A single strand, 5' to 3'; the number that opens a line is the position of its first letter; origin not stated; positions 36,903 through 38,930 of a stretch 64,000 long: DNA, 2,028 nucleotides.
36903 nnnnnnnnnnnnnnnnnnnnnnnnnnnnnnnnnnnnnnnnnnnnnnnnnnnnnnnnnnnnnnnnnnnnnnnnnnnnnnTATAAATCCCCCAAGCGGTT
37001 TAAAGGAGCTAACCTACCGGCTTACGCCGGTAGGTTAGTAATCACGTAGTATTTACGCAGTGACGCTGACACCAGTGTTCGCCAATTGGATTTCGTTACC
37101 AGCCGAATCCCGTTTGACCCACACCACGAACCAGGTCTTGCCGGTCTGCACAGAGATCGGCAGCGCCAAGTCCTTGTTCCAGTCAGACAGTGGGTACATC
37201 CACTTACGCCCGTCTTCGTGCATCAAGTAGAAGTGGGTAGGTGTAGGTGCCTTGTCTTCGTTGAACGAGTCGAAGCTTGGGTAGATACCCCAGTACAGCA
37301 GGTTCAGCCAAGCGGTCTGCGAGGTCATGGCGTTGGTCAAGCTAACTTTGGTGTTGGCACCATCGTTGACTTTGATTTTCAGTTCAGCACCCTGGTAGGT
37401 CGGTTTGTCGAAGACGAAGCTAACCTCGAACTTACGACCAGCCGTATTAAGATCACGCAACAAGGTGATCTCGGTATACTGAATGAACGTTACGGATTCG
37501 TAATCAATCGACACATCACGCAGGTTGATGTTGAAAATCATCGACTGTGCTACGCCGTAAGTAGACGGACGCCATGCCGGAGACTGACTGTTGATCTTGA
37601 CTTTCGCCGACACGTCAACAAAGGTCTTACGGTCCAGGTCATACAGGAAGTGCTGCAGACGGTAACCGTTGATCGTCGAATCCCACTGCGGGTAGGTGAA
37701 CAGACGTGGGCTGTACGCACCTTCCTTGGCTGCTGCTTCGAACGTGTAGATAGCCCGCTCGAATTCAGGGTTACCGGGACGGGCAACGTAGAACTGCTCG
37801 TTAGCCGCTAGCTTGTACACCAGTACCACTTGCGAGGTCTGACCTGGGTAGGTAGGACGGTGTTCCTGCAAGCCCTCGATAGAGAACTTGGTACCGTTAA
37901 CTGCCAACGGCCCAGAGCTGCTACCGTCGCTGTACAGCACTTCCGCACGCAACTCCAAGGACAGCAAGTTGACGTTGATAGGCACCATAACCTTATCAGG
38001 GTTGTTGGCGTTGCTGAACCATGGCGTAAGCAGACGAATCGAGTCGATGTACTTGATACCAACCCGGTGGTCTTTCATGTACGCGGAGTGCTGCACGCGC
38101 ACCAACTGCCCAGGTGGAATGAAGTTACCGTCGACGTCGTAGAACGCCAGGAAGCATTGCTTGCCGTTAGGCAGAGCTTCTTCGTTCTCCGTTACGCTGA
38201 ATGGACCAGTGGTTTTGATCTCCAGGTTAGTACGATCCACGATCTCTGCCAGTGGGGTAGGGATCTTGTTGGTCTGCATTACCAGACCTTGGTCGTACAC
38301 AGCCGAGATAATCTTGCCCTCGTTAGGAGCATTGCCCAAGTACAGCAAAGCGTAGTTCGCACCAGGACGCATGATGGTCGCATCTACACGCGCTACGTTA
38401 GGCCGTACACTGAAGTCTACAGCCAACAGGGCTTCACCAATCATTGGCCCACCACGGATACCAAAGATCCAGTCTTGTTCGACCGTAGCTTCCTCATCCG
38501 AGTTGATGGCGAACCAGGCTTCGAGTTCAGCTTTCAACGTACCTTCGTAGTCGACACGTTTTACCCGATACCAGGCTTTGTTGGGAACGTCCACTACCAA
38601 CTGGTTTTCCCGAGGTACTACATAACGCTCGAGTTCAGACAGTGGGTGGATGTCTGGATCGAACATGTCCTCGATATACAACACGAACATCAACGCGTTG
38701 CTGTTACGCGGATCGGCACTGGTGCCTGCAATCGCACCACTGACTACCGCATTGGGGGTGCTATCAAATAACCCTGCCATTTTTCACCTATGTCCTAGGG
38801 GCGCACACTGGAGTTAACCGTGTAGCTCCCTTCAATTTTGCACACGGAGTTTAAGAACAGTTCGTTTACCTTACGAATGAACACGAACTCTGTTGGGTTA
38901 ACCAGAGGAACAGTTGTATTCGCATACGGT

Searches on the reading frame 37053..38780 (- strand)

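Call 60: search_protein_families(library=phrogs, proteins=[window:37053-38780:-], max_evalue=0.001)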
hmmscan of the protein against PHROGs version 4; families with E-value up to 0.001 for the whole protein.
window:37053-38780:- (575 aa): 2 families
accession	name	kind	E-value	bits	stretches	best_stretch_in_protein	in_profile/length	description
phrog_3430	-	head and packaging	3.3e-158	528.7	1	20-573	6-550/554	virion structural protein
phrog_27497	-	head and packaging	7.2e-141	472.1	1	14-573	12-568/2483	virion structural protein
